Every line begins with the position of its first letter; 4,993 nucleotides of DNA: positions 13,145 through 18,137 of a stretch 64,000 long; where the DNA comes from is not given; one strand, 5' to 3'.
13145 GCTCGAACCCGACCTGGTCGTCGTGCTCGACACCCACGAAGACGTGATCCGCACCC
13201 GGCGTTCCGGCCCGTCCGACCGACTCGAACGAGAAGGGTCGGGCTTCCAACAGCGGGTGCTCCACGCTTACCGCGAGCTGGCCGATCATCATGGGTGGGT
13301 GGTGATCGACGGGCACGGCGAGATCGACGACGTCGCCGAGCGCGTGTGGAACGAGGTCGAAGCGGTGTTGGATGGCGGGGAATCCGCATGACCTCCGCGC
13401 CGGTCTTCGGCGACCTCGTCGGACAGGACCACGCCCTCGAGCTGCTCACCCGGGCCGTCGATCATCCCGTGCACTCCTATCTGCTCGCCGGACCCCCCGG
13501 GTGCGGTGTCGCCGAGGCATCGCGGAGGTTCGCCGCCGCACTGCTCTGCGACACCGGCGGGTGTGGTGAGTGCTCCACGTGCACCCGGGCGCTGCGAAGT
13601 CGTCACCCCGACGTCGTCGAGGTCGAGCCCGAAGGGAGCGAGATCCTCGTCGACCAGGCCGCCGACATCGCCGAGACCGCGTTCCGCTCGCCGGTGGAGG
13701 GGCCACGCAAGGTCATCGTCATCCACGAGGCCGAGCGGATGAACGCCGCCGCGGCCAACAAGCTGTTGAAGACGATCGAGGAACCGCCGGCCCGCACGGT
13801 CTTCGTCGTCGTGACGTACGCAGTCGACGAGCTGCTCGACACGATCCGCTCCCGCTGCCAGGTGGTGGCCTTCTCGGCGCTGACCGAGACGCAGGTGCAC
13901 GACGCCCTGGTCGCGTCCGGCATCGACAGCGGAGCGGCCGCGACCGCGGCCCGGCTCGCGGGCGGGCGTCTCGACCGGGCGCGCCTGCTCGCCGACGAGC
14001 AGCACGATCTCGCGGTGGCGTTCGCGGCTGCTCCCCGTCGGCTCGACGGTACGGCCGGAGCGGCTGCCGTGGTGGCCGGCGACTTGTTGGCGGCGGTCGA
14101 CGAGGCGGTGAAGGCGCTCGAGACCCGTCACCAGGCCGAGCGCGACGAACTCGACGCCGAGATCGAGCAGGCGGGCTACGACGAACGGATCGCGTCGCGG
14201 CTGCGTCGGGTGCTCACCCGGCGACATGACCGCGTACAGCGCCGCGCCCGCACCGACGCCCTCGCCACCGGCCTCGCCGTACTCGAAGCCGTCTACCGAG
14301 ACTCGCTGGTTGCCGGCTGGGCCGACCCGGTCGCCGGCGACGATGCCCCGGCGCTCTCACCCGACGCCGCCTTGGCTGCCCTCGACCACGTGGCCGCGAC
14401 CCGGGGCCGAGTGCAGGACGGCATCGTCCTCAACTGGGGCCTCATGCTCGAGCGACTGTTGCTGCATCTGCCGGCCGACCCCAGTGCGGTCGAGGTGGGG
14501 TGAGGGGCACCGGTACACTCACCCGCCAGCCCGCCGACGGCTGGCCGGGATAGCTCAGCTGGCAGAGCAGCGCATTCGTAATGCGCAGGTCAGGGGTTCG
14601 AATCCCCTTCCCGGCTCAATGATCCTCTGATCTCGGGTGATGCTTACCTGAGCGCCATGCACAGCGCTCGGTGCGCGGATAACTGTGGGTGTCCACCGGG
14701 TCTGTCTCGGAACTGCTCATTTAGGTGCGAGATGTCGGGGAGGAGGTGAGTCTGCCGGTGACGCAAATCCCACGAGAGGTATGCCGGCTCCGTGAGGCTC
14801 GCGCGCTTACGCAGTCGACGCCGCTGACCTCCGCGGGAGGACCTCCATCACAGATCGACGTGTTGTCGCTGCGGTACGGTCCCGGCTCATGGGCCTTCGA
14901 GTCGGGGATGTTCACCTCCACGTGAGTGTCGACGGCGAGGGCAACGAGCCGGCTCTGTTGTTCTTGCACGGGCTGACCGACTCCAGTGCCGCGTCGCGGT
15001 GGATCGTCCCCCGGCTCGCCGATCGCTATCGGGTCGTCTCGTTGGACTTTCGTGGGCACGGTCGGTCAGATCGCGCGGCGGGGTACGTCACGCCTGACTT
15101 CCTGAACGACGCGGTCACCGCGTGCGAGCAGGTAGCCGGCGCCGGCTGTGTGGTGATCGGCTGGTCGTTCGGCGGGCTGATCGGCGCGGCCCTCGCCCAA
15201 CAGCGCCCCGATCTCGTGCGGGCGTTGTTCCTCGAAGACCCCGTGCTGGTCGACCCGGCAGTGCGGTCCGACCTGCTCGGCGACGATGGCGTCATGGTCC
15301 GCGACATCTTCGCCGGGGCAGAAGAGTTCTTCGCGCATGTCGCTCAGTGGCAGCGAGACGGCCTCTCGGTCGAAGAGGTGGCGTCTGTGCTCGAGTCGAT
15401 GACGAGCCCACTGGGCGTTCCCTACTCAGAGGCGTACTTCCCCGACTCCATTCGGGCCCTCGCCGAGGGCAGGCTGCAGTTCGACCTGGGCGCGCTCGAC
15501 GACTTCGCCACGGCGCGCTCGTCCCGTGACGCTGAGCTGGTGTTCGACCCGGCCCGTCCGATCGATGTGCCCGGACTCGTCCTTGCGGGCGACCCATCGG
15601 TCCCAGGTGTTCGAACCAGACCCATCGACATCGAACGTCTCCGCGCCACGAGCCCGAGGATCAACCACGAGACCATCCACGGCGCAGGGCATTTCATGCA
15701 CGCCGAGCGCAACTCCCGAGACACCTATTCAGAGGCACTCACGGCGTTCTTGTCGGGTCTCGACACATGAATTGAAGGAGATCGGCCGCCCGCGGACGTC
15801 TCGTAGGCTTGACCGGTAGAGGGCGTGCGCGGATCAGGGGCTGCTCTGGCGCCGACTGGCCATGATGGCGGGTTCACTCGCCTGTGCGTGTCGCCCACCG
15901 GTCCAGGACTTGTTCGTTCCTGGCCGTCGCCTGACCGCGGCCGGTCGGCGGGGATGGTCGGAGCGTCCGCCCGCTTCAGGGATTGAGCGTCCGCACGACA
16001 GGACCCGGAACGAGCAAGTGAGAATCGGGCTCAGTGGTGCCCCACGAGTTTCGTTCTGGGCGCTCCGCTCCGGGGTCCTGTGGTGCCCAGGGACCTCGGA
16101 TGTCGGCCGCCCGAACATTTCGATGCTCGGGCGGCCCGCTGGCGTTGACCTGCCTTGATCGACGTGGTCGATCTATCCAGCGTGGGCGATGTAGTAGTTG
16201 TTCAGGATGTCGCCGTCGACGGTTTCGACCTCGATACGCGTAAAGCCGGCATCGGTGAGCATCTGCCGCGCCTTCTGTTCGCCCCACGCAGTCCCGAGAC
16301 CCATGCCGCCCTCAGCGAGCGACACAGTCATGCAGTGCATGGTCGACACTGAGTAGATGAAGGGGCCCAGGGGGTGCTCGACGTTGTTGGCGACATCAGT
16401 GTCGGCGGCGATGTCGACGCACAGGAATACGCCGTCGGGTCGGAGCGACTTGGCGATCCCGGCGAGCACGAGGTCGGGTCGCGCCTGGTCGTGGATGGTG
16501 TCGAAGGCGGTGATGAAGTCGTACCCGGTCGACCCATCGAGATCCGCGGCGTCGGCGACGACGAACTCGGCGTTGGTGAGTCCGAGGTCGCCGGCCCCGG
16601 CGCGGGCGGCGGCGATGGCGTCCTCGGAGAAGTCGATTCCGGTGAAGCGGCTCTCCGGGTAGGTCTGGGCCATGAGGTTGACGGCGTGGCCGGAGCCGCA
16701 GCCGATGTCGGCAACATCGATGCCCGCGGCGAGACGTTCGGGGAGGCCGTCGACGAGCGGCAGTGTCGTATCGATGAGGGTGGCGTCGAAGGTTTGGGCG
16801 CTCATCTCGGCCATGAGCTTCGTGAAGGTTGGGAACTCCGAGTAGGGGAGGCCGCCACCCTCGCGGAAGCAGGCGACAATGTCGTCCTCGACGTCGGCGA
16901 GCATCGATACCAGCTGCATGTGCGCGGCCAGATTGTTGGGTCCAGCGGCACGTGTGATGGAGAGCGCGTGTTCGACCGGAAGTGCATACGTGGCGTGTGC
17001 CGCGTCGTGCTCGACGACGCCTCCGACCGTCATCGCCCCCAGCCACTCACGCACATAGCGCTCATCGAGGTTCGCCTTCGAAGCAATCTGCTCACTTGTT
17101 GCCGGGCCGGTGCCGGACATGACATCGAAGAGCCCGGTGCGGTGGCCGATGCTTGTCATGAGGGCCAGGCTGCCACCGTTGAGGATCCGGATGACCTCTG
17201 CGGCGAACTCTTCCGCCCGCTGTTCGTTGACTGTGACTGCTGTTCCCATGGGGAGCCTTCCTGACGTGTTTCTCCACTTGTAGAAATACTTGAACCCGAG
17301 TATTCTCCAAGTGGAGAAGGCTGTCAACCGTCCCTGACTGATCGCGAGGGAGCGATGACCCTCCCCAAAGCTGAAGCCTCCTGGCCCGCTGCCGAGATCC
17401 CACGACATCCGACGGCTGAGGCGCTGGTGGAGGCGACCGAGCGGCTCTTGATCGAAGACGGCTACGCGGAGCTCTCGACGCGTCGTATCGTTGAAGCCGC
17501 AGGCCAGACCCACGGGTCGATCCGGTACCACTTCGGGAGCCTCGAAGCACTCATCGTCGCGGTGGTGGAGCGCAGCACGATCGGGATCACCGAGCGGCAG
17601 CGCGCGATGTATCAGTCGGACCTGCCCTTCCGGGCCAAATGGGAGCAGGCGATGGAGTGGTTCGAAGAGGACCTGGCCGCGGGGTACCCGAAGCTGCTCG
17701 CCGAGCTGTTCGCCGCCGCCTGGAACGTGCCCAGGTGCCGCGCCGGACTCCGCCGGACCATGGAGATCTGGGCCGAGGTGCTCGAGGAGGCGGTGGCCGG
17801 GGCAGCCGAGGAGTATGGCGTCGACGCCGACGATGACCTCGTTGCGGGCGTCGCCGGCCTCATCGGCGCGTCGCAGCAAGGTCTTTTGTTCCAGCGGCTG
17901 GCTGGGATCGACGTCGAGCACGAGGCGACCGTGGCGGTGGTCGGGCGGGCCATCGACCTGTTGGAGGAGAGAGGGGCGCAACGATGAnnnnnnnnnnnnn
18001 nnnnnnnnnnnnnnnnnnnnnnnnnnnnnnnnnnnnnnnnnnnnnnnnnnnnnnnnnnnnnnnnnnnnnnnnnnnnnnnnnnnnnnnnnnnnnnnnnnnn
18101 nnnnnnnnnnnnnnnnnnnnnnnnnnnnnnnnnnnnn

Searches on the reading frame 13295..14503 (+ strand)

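Call 8: search_protein_families(library=pfam, max_evalue=0.001, proteins=[window:13295-14503:+])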
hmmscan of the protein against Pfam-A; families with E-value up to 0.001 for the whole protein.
window:13295-14503:+ (402 aa): 2 families
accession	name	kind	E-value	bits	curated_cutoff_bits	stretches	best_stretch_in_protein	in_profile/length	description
PF13177.12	DNA_pol3_delta2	-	1.1e-41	142.9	27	1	45-196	3-160/161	DNA polymerase III, delta subunit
PF00004.35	AAA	-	1.7e-05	25.7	21.2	1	63-192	2-127/131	ATPase family associated with various cellular activities (AAA)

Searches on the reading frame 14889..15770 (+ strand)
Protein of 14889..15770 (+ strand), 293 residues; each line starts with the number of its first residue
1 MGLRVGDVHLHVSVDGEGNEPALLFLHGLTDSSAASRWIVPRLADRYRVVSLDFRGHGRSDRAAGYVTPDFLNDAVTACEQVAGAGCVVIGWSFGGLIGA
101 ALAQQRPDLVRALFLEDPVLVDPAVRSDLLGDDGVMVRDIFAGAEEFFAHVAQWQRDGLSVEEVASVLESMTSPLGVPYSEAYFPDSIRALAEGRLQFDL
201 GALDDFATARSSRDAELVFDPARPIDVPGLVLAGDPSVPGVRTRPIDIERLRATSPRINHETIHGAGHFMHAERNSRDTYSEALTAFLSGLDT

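Call 8: search_protein_families(library=pfam, max_evalue=0.001, proteins=[window:14889-15770:+])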
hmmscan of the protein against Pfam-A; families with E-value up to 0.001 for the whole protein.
window:14889-15770:+ (293 aa): 4 families
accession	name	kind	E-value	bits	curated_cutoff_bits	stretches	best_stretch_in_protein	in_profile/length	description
PF00561.26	Abhydrolase_1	-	4.8e-23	82.5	25.8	1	21-271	1-241/245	alpha/beta hydrolase fold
PF12697.13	Abhydrolase_6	-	1e-19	72.6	26.3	1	23-275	1-211/217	Alpha/beta hydrolase family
PF12146.15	Hydrolase_4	-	7.2e-13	48.8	27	1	22-120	6-111/239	Serine aminopeptidase, S33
PF00326.27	Peptidase_S9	-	5.2e-05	23.3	22.6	0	76-120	55-99/213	Prolyl oligopeptidase family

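Call 21: find_encoding_contigs(protein=window:14889-15770:+, flank=10000, max_places=10)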
Protein window:14889-15770:+ (293 aa): 2 contigs read that carry it; 1 place shown.
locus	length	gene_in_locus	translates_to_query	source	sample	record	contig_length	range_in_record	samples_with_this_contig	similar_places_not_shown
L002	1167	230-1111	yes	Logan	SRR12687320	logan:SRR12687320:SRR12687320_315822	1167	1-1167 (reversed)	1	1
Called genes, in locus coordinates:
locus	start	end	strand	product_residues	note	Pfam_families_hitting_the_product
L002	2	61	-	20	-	?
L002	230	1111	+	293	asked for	PF12146:Hydrolase_4, PF00561:Abhydrolase_1, PF12697:Abhydrolase_6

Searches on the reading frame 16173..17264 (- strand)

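Call 22: search_protein_families(library=ncbifam, max_evalue=0.00001, proteins=[window:16173-17264:-])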
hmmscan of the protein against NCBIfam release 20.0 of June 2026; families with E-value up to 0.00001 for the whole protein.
window:16173-17264:- (363 aa): 21 families
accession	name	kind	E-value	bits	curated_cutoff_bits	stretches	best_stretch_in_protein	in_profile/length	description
TIGR02072.1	BioC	equivalog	1.3e-12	48.1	184.95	1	170-288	23-138/244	malonyl-ACP O-methyltransferase BioC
NF045667.1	MTase_DVU1556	equivalog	9.4e-12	44.8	155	1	178-344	20-163/213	DVU_1556 family methyltransferase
NF045825.1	FAmtase_mtf2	equivalog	4.2e-10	39.3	400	1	180-293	58-169/248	fatty-acid O-methyltransferase Mtf2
TIGR01983.1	UbiG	equivalog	4.4e-10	39.3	102.95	1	180-283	49-152/228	bifunctional 2-polyprenyl-6-hydroxyphenol methylase/3-demethylubiquinol 3-O-methyltransferase UbiG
NF043040.1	corrin_prot_MT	hypoth_equivalog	7.4e-10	38.6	180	1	153-294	9-159/216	corrinoid protein-associated methyltransferase CpaM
NF008823.0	PRK11873.1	subfamily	7.7e-10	38.7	263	1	154-347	48-229/272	arsenite methyltransferase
NF002463.0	PRK01683.1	equivalog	1.9e-09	37.5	297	1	183-278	34-124/258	trans-aconitate 2-methyltransferase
NF002910.0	PRK03522.2-3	equivalog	6.2e-09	35.4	558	1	182-242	236-296/383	23S rRNA (uracil(747)-C(5))-methyltransferase RlmC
TIGR03534.1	RF_mod_PrmC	equivalog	6.7e-09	35.6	199.1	1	176-252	82-161/253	peptide chain release factor N(5)-glutamine methyltransferase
TIGR01934.1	MenG_MenH_UbiE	subfamily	9.4e-08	31.6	158.35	1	181-288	40-147/223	ubiquinone/menaquinone biosynthesis methyltransferase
TIGR00091.1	TIGR00091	equivalog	1.2e-07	31.2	112.65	1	184-242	20-78/194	tRNA (guanosine(46)-N7)-methyltransferase TrmB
NF040539.1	AST_met_ArsM_2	exception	4e-07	30.1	240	1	184-299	60-180/262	putative arsinothricin biosynthesis methyltransferase ArsM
NF047649.1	MTase_UXPK_star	exception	4e-07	29.3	460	1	178-286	75-185/283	methyltransferase/UXPK-star double selenoprotein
NF045823.1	PthPhpthDimycoMt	equivalog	4.5e-07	29.3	300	1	180-293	66-177/256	phthiotriol/phenolphthiotriol dimycocerosates methyltransferase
NF001244.0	PRK00216.1-5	equivalog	6.9e-07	28.8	216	1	183-288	51-159/236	bifunctional demethylmenaquinone methyltransferase/2-methoxy-6-polyprenyl-1,4-benzoquinol methylase UbiE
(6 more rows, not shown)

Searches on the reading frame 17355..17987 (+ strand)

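Call 8: search_protein_families(library=pfam, max_evalue=0.001, proteins=[window:17355-17987:+])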
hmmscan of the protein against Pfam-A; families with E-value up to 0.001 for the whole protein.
window:17355-17987:+ (210 aa): 1 family
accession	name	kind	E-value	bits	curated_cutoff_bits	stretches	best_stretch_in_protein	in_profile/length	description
PF00440.29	TetR_N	-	2.6e-11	43.5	24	1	24-70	1-47/47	Bacterial regulatory proteins, tetR family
